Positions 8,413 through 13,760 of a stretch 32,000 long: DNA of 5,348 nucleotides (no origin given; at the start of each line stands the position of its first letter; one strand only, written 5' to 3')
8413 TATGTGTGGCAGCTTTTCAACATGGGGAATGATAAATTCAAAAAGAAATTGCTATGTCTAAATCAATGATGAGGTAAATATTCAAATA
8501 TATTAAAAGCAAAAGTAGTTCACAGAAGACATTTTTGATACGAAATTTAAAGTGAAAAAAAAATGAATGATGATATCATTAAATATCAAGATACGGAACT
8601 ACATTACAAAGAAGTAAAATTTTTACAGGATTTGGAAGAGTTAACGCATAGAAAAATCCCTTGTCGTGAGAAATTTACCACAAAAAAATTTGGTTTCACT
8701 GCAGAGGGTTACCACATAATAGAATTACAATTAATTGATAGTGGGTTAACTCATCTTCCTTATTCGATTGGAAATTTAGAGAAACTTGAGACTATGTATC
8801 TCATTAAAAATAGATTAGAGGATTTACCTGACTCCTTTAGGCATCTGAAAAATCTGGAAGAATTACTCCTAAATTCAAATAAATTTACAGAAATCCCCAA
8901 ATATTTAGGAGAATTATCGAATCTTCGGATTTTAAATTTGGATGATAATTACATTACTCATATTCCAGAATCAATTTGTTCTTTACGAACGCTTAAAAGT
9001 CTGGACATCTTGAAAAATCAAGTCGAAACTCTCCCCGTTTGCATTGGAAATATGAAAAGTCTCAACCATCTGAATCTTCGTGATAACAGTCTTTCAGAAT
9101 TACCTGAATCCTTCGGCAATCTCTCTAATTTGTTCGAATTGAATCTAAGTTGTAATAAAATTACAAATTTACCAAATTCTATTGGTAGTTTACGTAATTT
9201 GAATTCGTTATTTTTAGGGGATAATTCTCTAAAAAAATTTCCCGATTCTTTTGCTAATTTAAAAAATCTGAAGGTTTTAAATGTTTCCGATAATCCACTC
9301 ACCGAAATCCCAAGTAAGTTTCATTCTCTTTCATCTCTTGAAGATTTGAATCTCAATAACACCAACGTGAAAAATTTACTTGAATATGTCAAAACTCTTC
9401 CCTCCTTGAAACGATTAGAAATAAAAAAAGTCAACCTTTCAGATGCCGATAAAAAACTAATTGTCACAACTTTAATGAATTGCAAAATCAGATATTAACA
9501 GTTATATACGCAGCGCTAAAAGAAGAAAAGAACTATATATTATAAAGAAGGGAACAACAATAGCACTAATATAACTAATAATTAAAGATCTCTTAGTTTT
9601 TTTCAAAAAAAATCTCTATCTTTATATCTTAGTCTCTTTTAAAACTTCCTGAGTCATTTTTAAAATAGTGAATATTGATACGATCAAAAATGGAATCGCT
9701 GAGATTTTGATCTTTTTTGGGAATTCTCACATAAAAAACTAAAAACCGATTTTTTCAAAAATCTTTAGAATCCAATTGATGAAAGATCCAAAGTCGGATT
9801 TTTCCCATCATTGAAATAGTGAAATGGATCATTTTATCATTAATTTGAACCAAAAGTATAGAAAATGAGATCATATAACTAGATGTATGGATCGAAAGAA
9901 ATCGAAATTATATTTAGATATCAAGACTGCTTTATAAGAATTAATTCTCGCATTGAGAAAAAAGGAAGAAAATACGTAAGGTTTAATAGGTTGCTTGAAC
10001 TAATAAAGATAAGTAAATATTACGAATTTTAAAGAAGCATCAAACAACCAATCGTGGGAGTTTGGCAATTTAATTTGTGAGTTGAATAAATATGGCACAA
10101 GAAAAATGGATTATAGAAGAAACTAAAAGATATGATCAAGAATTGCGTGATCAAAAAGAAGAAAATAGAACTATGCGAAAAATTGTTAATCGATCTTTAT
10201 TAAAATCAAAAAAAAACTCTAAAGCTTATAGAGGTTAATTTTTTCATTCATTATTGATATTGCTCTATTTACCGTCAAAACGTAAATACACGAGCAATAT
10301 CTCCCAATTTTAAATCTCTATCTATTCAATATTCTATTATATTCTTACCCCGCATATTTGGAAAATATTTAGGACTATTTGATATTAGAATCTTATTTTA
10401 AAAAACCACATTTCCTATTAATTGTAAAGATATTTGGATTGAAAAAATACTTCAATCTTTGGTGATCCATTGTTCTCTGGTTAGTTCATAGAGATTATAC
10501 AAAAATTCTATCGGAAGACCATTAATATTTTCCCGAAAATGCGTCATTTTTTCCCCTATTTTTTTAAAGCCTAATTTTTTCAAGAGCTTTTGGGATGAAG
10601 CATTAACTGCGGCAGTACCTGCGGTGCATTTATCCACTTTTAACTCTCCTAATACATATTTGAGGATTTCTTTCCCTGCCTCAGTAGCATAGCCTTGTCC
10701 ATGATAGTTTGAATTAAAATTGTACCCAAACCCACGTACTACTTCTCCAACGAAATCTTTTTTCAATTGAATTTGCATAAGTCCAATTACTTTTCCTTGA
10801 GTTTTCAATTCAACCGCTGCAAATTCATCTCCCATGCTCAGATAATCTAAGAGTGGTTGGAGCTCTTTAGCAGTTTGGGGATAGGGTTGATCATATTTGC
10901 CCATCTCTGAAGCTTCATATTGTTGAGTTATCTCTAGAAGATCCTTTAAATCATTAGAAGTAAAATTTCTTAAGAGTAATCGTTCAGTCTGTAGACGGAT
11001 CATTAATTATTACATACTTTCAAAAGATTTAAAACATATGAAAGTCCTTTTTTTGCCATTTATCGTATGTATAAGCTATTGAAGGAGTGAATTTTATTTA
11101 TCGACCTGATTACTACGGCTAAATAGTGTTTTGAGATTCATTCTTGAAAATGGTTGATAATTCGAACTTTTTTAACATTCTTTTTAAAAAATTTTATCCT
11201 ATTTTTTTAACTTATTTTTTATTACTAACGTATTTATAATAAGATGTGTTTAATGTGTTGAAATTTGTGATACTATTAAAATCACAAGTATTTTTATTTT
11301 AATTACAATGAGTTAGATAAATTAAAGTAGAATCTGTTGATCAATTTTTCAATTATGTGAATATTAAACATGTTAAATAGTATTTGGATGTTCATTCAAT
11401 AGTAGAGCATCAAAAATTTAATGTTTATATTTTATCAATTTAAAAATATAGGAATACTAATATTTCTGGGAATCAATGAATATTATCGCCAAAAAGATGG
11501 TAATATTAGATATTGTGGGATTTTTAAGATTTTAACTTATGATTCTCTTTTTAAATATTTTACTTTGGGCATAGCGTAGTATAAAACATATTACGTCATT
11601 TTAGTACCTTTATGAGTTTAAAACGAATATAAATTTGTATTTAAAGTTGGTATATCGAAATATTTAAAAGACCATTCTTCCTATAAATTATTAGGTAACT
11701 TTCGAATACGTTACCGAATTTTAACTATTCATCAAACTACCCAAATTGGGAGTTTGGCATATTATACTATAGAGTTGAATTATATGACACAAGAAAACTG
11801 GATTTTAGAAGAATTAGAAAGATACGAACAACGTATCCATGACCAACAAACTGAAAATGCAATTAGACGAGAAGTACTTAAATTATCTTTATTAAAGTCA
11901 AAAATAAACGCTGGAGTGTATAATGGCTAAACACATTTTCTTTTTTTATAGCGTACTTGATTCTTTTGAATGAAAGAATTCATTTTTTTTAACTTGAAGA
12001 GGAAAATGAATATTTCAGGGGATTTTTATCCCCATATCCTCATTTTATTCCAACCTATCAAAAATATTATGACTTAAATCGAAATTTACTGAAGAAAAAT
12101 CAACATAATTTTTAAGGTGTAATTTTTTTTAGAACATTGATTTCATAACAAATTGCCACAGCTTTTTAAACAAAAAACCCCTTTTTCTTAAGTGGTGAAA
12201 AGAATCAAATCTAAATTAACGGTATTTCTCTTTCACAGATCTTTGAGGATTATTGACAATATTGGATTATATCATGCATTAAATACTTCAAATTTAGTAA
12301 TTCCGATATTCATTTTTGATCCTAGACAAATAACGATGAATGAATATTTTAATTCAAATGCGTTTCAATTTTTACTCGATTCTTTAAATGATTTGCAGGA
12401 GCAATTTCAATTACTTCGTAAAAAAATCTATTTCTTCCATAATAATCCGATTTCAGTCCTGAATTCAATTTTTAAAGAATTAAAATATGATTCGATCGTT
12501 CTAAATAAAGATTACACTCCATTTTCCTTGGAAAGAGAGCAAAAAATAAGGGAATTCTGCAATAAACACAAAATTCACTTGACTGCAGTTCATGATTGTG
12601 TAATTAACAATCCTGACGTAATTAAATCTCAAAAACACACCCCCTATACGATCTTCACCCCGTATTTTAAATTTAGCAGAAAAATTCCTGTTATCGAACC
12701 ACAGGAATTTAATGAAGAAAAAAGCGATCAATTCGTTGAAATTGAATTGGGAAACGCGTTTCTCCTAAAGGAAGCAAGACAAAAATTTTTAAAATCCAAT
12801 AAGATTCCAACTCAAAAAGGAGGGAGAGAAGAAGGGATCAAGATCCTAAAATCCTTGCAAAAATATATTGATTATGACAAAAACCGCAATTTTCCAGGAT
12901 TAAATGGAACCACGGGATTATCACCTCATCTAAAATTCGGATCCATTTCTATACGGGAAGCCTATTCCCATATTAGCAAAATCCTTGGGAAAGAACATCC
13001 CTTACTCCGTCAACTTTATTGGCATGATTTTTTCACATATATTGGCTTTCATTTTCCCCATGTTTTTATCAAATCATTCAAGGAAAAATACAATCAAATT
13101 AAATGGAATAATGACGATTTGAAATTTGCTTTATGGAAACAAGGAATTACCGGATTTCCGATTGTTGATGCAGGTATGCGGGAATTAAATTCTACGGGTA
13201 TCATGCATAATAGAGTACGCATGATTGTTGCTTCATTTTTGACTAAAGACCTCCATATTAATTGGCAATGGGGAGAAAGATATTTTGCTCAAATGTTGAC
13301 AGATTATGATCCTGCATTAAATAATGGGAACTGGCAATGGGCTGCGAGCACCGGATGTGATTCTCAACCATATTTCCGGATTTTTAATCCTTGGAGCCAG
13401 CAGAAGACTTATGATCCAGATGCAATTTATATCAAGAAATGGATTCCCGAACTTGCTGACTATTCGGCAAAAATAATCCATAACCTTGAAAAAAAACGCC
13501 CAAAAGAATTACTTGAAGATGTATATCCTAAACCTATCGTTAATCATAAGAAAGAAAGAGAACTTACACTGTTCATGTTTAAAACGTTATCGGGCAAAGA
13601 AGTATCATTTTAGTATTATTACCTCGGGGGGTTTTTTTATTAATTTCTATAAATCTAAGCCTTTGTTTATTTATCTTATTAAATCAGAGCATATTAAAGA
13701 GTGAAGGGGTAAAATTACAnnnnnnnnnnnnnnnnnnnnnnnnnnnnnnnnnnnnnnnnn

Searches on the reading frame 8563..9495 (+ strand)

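Call 87: search_protein_families(library=pfam, proteins=[window:8563-9495:+], max_evalue=0.0001)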
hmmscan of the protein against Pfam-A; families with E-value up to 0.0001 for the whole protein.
window:8563-9495:+ (311 aa): 8 families
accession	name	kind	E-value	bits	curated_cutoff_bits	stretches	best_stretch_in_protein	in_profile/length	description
PF23598.1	LRR_14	-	2e-35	122.6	40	3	184-300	43-159/353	Leucine-rich repeat region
PF13855.12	LRR_8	-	1.4e-30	105.3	27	4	119-177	1-61/61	Leucine rich repeat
PF12799.13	LRR_4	-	2.1e-20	72.7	27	2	234-272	1-39/44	Leucine Rich repeats (2 copies)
PF00560.39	LRR_1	-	1.7e-14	51.3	20.6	0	120-141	1-23/23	Leucine Rich Repeat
PF25019.1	LRR_R13L1-DRL21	-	1.7e-10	41.3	27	1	229-289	64-126/127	R13L1/DRL21 LRRs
PF14580.12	LRR_9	-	6.2e-09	36.1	30.5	1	72-156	41-127/175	Leucine-rich repeat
PF23286.1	LRR_13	-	1.6e-05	25.2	30.1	0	145-222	6-85/210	Disease resistance protein RPS4B-like, leucine-rich repeats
PF24758.1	LRR_At5g56370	-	2e-05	24.8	27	0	232-296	12-77/227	FBD-associated F-box protein At5g56370, LRR repeats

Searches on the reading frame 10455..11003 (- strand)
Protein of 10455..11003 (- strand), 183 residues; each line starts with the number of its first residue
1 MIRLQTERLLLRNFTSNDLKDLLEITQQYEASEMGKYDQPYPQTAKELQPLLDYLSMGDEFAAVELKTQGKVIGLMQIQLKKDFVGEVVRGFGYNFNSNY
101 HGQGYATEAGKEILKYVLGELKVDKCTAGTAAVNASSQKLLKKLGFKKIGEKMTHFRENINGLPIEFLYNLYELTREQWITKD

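Call 87: search_protein_families(library=pfam, proteins=[window:10455-11003:-], max_evalue=0.0001)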
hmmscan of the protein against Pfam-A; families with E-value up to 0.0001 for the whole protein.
window:10455-11003:- (183 aa): 3 families
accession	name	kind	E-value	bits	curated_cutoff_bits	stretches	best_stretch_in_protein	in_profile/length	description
PF13302.13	Acetyltransf_3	-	3.4e-21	76.8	25.4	1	8-147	1-138/138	Acetyltransferase (GNAT) domain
PF00583.31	Acetyltransf_1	-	7.6e-08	33.1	20.7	1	39-146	14-116/116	Acetyltransferase (GNAT) family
PF13420.13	Acetyltransf_4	-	2.2e-05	25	24.3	1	11-157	1-145/155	Acetyltransferase (GNAT) domain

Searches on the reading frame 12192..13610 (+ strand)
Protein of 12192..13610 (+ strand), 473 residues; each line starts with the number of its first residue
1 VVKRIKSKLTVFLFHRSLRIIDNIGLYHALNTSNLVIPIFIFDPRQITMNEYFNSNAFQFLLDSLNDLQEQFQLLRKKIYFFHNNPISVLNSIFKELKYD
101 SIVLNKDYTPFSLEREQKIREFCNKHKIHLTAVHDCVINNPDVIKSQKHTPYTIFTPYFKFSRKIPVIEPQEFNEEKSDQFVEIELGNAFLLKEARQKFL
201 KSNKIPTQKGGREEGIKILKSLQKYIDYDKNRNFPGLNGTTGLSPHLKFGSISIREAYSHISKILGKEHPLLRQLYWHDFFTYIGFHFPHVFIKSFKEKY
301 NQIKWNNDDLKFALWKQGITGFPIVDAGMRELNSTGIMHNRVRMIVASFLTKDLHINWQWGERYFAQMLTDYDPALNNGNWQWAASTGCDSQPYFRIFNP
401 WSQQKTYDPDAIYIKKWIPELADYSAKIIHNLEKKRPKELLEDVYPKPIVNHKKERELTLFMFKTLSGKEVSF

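Call 87: search_protein_families(library=pfam, proteins=[window:12192-13610:+], max_evalue=0.0001)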
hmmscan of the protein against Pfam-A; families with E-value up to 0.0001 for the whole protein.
window:12192-13610:+ (473 aa): 2 families
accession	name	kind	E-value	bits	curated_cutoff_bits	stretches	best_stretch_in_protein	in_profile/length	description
PF03441.19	FAD_binding_7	-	1.6e-78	263.2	27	1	272-463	2-201/203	FAD binding domain of DNA photolyase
PF00875.24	DNA_photolyase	-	1.5e-32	113.2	26.6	1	11-161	2-151/164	DNA photolyase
